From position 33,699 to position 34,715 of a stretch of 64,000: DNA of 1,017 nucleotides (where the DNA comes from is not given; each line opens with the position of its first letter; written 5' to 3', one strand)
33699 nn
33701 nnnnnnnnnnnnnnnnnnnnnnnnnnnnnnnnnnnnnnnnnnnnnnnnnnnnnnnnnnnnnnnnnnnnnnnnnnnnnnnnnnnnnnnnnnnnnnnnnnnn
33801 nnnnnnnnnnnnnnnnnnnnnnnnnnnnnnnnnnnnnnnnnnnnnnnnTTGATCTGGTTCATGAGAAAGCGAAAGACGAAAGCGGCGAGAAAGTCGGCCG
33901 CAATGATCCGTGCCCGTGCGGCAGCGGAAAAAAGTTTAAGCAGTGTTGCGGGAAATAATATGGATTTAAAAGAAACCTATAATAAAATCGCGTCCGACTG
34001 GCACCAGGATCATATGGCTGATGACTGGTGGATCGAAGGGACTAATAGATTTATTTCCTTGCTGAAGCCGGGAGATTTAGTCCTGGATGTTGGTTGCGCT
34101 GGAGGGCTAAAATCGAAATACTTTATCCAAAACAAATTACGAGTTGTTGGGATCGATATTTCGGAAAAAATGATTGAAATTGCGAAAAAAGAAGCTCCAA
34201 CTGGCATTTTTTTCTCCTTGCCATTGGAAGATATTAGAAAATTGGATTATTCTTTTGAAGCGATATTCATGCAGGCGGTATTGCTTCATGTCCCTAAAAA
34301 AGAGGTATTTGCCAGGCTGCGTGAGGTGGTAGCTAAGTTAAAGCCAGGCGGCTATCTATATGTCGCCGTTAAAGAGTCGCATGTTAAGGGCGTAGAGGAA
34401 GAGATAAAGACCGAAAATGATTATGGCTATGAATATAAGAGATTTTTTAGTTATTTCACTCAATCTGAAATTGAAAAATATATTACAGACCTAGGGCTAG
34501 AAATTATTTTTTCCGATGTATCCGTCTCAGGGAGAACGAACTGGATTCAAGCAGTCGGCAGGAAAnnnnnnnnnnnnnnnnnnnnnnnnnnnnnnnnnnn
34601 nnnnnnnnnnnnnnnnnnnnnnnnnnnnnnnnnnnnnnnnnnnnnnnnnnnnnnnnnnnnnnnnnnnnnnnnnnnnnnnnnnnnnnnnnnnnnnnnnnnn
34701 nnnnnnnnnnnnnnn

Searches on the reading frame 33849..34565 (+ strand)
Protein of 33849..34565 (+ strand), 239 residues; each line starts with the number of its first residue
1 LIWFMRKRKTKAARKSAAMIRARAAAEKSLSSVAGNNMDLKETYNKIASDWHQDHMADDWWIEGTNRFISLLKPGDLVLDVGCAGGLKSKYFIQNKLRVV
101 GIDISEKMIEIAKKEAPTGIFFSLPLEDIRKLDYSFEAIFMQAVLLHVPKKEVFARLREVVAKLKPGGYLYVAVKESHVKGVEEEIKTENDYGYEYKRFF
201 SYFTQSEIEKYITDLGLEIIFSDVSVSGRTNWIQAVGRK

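Call 108: search_protein_families(library=pfam, proteins=[window:33849-34565:+], max_evalue=0.001)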
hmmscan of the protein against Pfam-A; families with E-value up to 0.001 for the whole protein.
window:33849-34565:+ (239 aa): 14 families
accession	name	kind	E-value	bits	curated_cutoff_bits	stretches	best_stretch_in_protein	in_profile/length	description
PF13649.12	Methyltransf_25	-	4.9e-16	59.6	27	1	78-168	1-97/97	Methyltransferase domain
PF08241.18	Methyltransf_11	-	1.3e-15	58.2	21.2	1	79-172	1-95/95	Methyltransferase domain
PF13489.12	Methyltransf_23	-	5.1e-14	52.8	27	1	61-220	9-162/164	Methyltransferase domain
PF13847.12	Methyltransf_31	-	8.2e-13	48.7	27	1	73-193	2-129/145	Methyltransferase domain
PF08242.18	Methyltransf_12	-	3.2e-11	44.2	30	1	79-170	1-98/98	Methyltransferase domain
PF02353.26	CMAS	-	1.1e-05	25.3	27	1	72-182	60-175/273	Mycolic acid cyclopropane synthetase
PF01728.25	FtsJ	-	0.00017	22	24.1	0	70-113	17-60/181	FtsJ-like methyltransferase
PF01135.25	PCMT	-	0.00017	21.9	20.3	0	68-119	68-121/210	Protein-L-isoaspartate(D-aspartate) O-methyltransferase (PCMT)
PF08003.17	Methyltransf_9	-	0.00021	20.8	23.8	1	59-186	101-229/315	Protein of unknown function (DUF1698)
PF05891.18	Methyltransf_PK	-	0.00026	21.1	27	0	79-180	60-165/218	AdoMet dependent proline di-methyltransferase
PF01555.25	N6_N4_Mtase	-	0.00027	21.4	26.7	0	72-114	179-221/221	DNA methylase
PF01739.24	CheR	-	0.00028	20.8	27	0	132-179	133-180/195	CheR methyltransferase, SAM binding domain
PF03848.20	TehB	-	0.00031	20.7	20.4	1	70-216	27-173/193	Tellurite resistance protein TehB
PF01209.24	Ubie_methyltran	-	0.00032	20.6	20.1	1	59-178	33-156/233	ubiE/COQ5 methyltransferase family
